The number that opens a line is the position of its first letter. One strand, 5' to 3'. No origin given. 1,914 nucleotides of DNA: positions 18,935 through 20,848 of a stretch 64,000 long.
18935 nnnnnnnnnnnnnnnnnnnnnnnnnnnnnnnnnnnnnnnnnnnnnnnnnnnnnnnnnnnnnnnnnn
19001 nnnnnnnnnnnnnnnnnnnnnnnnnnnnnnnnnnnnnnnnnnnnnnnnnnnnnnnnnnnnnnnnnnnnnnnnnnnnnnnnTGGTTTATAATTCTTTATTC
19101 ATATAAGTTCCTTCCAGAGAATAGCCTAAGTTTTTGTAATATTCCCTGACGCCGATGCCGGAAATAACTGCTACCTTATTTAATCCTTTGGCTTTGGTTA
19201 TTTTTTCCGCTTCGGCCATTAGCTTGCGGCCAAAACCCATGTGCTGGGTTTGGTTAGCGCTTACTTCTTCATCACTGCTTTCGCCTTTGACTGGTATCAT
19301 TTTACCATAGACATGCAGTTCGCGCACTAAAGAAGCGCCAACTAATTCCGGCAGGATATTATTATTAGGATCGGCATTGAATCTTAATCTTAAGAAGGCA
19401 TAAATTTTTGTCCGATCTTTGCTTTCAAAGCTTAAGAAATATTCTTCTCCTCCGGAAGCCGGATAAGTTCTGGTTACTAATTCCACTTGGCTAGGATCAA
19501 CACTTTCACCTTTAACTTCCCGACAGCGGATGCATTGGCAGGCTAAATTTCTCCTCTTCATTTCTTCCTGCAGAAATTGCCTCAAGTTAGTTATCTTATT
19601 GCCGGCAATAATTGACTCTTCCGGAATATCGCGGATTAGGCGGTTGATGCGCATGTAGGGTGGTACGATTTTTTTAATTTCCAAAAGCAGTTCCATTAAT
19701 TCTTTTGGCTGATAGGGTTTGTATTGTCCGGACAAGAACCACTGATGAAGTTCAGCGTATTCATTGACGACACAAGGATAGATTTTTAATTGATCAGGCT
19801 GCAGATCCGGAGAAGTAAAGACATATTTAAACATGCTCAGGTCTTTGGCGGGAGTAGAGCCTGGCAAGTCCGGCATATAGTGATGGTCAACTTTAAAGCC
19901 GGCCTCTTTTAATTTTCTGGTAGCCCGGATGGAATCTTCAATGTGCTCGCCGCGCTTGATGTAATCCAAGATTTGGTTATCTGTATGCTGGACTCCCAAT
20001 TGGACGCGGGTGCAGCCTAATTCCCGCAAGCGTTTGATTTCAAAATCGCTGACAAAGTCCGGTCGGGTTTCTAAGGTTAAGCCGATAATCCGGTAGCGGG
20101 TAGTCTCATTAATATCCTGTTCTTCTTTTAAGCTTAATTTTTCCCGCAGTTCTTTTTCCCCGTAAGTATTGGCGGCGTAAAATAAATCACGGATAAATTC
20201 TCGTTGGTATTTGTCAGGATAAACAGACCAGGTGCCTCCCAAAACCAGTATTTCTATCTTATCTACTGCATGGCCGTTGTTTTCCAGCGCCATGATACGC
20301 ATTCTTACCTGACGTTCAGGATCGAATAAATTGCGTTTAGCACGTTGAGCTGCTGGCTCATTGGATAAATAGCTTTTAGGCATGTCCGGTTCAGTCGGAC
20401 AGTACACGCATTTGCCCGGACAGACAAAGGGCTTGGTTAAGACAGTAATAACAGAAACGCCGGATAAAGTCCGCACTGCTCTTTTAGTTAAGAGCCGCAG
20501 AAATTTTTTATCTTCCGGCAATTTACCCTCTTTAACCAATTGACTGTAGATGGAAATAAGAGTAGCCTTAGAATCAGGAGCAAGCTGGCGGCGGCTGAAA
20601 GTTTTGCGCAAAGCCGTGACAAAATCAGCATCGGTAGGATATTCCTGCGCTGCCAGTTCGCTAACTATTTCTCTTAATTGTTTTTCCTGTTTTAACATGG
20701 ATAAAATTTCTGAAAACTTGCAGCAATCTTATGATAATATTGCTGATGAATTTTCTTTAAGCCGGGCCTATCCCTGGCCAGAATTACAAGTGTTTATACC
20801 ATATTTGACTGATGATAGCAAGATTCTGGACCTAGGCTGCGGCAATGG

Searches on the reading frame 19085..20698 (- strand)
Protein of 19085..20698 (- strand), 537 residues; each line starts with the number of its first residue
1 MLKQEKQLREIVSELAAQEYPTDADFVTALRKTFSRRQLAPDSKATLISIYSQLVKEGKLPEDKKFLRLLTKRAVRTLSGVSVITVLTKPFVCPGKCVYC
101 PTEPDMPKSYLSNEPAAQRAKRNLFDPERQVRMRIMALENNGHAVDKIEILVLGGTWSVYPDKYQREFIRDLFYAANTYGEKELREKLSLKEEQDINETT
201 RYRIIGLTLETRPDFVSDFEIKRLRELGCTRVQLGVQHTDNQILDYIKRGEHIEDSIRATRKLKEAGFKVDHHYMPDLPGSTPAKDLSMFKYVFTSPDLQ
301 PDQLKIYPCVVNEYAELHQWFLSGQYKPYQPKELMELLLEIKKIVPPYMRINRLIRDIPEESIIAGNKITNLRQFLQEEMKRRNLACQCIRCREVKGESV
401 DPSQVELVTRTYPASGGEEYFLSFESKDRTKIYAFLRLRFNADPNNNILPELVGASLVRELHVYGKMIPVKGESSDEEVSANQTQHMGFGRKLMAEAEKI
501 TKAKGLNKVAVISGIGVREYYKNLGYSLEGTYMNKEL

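Call 57: search_protein_families(library=pfam, proteins=[window:19085-20698:-], max_evalue=0.00001)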
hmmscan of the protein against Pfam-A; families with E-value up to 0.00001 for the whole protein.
window:19085-20698:- (537 aa): 2 families
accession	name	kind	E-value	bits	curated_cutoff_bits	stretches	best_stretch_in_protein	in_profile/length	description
PF16199.10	Radical_SAM_C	-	1.2e-20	73.8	31.9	1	301-382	1-85/85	Radical_SAM C-terminal domain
PF04055.27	Radical_SAM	-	3.3e-16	60.3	29.5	1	92-278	6-151/166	Radical SAM superfamily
